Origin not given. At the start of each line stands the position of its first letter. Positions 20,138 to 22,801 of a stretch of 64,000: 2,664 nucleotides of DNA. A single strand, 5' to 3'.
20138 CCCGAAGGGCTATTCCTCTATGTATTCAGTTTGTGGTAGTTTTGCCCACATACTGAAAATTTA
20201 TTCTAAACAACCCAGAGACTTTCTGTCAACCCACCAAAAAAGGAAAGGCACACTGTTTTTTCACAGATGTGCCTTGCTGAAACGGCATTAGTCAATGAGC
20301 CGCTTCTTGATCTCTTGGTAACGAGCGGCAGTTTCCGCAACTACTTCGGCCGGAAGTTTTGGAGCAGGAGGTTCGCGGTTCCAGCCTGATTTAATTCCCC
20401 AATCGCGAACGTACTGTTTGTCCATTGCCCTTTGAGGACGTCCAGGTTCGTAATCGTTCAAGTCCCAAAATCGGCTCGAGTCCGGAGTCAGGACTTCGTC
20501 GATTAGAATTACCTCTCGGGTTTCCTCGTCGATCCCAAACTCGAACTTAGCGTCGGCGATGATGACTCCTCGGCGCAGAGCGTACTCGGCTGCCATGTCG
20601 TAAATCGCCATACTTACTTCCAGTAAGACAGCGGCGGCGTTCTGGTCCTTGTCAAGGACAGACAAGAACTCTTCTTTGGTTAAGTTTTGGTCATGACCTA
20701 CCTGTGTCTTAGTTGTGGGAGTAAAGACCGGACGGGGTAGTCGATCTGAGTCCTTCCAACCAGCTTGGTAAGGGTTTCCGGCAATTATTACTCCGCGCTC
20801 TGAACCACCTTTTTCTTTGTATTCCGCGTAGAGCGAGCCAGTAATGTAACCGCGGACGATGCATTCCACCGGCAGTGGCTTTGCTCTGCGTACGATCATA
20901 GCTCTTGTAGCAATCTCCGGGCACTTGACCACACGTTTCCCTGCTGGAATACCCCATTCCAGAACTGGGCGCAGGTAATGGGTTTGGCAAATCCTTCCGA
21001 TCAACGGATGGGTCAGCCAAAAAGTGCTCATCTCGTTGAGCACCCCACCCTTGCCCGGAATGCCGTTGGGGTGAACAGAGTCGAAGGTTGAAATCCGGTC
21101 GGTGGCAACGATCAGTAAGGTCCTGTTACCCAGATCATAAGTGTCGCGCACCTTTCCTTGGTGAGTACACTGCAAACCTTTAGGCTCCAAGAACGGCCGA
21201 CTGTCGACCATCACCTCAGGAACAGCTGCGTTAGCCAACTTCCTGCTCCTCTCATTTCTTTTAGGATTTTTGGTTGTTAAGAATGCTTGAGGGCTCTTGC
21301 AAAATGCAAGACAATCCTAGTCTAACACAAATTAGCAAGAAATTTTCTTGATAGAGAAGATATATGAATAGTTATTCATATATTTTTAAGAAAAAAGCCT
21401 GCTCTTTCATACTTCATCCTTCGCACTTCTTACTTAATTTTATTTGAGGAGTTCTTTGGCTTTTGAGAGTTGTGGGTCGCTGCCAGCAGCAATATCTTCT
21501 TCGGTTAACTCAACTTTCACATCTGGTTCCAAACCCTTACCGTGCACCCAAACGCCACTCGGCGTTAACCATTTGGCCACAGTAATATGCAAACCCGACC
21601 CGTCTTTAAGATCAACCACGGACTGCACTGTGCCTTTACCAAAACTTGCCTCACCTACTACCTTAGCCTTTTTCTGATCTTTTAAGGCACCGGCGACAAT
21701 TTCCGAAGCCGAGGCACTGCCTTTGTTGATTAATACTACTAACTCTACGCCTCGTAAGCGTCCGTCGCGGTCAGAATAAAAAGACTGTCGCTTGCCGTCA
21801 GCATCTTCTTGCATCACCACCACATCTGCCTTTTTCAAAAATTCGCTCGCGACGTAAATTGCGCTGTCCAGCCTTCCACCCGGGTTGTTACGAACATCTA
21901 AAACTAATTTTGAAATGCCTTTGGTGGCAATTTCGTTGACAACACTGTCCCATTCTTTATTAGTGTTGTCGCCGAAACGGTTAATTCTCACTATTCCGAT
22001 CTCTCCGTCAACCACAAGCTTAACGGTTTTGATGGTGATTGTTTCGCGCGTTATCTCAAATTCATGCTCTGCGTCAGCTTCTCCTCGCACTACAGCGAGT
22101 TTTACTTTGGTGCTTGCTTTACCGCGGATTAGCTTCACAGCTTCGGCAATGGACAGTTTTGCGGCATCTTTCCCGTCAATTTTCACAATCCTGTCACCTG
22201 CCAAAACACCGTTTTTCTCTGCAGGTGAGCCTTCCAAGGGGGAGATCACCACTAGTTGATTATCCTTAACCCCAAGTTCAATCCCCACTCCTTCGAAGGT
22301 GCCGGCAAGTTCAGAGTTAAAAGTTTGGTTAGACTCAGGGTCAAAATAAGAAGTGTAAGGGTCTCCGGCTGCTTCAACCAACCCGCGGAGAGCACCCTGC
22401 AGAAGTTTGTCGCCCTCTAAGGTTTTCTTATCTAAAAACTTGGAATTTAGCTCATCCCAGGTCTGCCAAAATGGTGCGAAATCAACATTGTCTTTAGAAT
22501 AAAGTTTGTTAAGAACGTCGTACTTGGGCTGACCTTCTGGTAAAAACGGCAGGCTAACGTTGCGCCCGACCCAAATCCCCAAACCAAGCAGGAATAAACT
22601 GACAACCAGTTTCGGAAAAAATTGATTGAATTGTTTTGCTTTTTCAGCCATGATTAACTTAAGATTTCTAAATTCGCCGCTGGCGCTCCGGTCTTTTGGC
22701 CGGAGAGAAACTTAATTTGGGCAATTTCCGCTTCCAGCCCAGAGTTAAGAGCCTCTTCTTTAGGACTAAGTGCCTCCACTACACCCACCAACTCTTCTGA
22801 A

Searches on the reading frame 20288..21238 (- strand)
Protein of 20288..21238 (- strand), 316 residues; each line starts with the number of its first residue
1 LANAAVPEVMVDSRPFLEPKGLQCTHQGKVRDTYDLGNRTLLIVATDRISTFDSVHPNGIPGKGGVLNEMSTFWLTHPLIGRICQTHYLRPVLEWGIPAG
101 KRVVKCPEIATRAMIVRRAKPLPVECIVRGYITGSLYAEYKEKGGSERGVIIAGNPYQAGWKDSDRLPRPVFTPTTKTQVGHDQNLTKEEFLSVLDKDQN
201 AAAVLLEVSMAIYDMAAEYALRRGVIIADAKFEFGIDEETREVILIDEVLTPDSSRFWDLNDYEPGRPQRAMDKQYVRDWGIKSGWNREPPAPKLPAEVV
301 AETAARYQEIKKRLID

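Call 6: search_protein_families(library=ncbifam, proteins=[window:20288-21238:-])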
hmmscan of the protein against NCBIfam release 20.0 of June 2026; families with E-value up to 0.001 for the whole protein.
window:20288-21238:- (316 aa): 6 families
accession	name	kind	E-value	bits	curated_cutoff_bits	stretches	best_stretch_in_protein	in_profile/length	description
NF010568.0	PRK13961.1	equivalog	5.2e-96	321.4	251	1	20-315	11-292/297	phosphoribosylaminoimidazolesuccinocarboxamide synthase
NF009251.0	PRK12607.1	equivalog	5e-64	216.1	371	1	22-311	16-284/315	phosphoribosylaminoimidazolesuccinocarboxamide synthase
TIGR00081.1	purC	equivalog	9.9e-55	185.9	189.9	1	26-309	9-264/279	phosphoribosylaminoimidazolesuccinocarboxamide synthase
NF010564.0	PRK13959.1-1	subfamily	4.5e-34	117.9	459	1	25-313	4-288/294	phosphoribosylaminoimidazolesuccinocarboxamide synthase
NF010567.0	PRK13960.1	equivalog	1.5e-21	76.6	581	1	42-267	57-280/367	phosphoribosylaminoimidazolesuccinocarboxamide synthase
TIGR02735.1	purC_vibrio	equivalog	6.3e-21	74.6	394.2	1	42-267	56-279/365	phosphoribosylaminoimidazolesuccinocarboxamide synthase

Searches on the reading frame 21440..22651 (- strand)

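Call 6: search_protein_families(library=ncbifam, proteins=[window:21440-22651:-])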
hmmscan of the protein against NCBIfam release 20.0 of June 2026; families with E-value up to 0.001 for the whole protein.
window:21440-22651:- (403 aa): 15 families
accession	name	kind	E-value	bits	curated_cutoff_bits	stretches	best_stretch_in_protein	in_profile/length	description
NF052377.1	lmo1851_S41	exception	3.5e-102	342.5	725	1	48-384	37-371/468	lmo1851 family serine protease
TIGR00225.1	prc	subfamily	3.1e-98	328.9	218.6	1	75-390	6-324/335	C-terminal processing peptidase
NF045590.1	Cterm_S41_CtpC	exception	2e-85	287.1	665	1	52-387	49-385/418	carboxyl-terminal processing protease CtpC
NF045589.1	Cterm_S41_CtpB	exception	6e-82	275.5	633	1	54-394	52-395/416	carboxyl-terminal processing protease CtpB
NF045588.1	Cterm_S41_CtpA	exception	1.7e-81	274.2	625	1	56-402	48-401/401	carboxyl-terminal processing protease CtpA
TIGR03900.1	prc_long_Delta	hypoth_equivalog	4.5e-76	256.6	660.95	1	88-380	109-404/973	MXAN_5808 family serine peptidase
NF045591.1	Cterm_S41_CtpZ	exception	3.2e-71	240.2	525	1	64-402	56-397/403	carboxyl-terminal processing protease CtpZ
NF051464.1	tail_spec_CT441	exception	2.2e-49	168.7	700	1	95-380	222-525/645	tail-specific protease Tsp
NF008388.1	PRK11186.1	exception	2.6e-42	145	825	1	42-346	170-484/663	carboxy terminal-processing peptidase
NF058627.1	S41_Gfo1087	equivalog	1.4e-19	70.4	455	1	111-342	106-369/489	GFO_1087 family putative carboxy terminal peptidase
NF033424.1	chlamy_CPAF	equivalog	6.8e-11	41.5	250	1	304-397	459-555/564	protease-like activity factor CPAF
TIGR02037.1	degP_htrA_DO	subfamily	4.4e-05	22.6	416.2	1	126-204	253-331/434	Do family serine endopeptidase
TIGR00054.1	TIGR00054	equivalog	0.00013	21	147.55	1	105-192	183-261/421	RIP metalloprotease RseP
NF041199.1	trx7_PDZ_seleno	equivalog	0.00021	20.3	300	1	120-199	193-271/390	Trx7/PDZ domain-containing (seleno)protein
NF008046.0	PRK10779.1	equivalog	0.0005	19.2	477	1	129-193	220-282/450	sigma E protease regulator RseP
